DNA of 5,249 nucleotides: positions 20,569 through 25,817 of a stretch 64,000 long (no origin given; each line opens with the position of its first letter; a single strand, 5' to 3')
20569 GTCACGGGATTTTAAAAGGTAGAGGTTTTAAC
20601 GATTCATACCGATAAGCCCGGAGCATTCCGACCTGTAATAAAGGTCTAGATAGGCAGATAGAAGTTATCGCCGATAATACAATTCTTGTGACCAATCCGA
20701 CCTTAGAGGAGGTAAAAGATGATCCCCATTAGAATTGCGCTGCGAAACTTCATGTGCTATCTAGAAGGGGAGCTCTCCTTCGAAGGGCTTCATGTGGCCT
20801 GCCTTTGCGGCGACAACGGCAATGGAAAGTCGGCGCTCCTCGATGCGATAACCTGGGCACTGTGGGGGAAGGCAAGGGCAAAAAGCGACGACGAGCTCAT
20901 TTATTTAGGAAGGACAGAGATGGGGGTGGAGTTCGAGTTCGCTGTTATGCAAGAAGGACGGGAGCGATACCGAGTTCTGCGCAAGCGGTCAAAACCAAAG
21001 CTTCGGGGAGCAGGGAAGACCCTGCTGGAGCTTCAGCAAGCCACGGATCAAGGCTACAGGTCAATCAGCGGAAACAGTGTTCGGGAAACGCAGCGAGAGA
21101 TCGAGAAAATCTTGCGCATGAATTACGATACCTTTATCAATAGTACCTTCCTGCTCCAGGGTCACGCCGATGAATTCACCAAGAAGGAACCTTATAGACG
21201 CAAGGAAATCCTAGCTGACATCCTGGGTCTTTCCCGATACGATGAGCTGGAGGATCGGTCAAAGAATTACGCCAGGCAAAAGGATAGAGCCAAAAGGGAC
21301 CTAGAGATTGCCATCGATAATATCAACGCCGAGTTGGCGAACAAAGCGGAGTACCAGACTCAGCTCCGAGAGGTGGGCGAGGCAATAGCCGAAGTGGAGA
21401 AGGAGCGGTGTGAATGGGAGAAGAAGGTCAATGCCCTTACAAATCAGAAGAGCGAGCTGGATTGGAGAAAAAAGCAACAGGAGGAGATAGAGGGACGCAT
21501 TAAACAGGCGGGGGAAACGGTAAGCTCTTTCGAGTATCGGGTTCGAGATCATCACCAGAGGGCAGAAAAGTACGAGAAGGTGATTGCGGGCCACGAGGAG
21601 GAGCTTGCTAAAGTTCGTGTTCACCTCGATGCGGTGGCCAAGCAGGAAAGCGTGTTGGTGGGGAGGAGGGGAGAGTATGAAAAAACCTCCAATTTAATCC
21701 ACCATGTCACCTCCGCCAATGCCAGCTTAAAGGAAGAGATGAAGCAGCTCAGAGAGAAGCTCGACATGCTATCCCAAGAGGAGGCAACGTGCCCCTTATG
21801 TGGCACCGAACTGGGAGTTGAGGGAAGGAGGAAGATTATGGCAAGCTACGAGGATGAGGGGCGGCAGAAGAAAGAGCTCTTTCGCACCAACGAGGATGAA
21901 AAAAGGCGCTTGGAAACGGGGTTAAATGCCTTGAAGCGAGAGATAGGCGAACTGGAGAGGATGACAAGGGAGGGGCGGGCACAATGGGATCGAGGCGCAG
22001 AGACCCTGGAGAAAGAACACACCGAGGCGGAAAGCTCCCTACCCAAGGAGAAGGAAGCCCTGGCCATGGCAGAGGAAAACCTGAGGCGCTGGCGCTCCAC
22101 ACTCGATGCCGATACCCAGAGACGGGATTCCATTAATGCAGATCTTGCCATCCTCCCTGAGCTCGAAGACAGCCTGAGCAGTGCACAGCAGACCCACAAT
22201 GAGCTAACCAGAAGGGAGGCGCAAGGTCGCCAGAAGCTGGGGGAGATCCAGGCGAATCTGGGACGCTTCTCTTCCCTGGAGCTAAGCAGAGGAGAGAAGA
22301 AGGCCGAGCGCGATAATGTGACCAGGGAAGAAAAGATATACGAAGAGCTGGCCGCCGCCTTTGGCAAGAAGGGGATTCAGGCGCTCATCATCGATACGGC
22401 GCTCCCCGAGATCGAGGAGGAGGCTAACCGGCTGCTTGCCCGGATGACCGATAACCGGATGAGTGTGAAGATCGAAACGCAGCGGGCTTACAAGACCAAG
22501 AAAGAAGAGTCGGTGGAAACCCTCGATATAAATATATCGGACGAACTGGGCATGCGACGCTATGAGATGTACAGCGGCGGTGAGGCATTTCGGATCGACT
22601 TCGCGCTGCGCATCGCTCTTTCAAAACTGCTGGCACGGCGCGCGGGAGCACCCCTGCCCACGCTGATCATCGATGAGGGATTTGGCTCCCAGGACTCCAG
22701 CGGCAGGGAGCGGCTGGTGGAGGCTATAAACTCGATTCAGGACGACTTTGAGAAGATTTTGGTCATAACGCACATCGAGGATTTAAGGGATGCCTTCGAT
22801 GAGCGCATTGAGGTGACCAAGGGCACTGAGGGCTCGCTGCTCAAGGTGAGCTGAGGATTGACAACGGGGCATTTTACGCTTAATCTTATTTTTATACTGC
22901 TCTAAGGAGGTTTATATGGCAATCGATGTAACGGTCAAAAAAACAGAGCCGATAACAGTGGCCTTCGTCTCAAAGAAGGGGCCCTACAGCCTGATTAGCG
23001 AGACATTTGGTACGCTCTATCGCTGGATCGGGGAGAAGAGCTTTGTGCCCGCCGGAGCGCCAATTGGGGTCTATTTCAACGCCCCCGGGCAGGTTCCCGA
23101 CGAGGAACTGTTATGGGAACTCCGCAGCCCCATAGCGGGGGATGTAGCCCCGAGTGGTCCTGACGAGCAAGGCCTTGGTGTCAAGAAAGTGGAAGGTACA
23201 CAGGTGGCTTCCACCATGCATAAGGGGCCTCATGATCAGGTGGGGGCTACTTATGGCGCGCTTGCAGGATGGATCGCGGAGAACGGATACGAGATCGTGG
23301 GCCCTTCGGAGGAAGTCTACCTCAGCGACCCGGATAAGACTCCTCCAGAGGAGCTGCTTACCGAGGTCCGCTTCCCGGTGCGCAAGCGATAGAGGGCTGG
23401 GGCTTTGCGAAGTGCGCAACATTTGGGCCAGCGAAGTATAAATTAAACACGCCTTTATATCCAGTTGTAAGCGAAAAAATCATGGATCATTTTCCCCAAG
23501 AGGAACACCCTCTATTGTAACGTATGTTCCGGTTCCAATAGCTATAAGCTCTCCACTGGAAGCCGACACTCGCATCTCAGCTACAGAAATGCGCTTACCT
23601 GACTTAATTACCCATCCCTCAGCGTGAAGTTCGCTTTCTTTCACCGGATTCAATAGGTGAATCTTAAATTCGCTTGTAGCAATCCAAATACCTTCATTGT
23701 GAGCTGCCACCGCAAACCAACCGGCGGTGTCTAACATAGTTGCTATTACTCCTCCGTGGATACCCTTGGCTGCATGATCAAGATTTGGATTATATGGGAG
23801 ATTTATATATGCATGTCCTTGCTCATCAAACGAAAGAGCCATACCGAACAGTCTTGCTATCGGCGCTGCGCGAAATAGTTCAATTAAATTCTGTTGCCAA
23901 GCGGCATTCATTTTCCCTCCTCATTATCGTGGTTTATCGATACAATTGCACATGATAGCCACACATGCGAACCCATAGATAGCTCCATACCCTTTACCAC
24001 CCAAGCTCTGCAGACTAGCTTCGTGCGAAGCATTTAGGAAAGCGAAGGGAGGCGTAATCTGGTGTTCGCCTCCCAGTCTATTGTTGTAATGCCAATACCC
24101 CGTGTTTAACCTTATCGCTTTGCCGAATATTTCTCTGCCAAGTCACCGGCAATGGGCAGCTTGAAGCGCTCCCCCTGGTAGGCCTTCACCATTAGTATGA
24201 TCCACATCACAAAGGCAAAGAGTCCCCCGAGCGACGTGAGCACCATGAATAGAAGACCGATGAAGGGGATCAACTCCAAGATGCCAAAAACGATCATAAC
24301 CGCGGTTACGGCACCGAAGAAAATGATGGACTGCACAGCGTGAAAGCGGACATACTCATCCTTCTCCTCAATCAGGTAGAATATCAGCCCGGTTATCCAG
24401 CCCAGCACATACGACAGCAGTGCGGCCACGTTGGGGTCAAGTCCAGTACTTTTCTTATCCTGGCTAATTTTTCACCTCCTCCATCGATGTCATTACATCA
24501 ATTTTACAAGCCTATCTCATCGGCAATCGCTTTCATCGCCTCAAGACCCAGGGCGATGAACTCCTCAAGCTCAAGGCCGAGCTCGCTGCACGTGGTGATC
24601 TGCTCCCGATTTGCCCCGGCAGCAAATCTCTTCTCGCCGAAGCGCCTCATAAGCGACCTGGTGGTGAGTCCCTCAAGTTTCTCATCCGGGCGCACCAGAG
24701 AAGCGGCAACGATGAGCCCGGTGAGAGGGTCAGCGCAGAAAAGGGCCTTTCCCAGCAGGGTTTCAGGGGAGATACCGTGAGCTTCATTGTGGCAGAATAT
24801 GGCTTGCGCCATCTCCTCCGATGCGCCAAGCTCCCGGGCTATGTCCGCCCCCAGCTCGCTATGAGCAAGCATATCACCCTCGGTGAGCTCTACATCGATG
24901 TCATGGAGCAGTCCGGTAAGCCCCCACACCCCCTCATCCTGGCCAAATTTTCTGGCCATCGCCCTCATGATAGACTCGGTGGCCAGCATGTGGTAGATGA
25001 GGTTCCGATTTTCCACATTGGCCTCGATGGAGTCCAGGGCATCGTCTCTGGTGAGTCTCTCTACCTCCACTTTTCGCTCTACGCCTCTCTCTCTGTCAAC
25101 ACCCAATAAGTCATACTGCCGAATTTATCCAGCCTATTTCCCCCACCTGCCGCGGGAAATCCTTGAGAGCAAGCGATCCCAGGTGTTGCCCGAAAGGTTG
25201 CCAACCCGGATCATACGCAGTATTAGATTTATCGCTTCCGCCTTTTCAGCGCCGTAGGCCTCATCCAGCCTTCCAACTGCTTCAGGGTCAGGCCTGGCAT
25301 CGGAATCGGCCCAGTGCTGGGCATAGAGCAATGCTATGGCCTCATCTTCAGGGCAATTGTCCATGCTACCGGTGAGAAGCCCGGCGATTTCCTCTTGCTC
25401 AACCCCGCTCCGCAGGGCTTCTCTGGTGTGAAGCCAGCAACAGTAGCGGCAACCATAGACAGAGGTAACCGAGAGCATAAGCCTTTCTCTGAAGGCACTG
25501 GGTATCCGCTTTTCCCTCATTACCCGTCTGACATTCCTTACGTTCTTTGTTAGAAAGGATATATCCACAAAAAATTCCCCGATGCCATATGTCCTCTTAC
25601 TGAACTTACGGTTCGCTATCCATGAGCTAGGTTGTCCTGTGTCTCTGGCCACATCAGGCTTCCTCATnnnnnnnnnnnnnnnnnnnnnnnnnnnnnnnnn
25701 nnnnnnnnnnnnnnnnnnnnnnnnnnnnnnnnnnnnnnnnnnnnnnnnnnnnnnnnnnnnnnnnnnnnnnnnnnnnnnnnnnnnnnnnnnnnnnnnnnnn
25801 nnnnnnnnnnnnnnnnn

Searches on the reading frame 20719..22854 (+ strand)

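Call 44: search_protein_families(library=pfam, proteins=[window:20719-22854:+], max_evalue=0.00001)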
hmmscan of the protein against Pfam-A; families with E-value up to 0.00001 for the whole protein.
window:20719-22854:+ (711 aa): 5 families
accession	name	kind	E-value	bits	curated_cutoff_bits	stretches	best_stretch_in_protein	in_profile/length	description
PF13476.12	AAA_23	-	5.7e-15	56.9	27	1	5-229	1-199/201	AAA domain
PF04423.19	Rad50_zn_hook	-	6.2e-09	36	24.3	1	338-386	2-50/52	Rad50 zinc hook motif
PF02463.25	SMC_N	-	7.3e-07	29.3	40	0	5-63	4-67/220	RecF/RecN/SMC N terminal domain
PF13175.12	AAA_15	-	2.5e-06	27.8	32.1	0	5-267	5-189/374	AAA ATPase domain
PF13558.12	SbcC_Walker_B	-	7.4e-06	26.6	27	0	610-670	25-88/90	SbcC/RAD50-like, Walker B motif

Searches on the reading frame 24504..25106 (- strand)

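Call 44: search_protein_families(library=pfam, proteins=[window:24504-25106:-], max_evalue=0.00001)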
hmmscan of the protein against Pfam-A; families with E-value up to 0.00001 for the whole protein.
window:24504-25106:- (200 aa): 1 family
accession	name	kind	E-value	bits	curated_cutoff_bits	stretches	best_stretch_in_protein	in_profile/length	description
PF01966.28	HD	-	5.6e-12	46.4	22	1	37-127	2-112/116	HD domain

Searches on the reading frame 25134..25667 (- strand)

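Call 44: search_protein_families(library=pfam, proteins=[window:25134-25667:-], max_evalue=0.00001)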
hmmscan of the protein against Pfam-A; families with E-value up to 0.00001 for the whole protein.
window:25134-25667:- (177 aa): 1 family
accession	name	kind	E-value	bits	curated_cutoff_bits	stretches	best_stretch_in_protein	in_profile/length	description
PF02627.25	CMD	-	6.3e-07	29.7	23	1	49-100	14-65/84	Carboxymuconolactone decarboxylase family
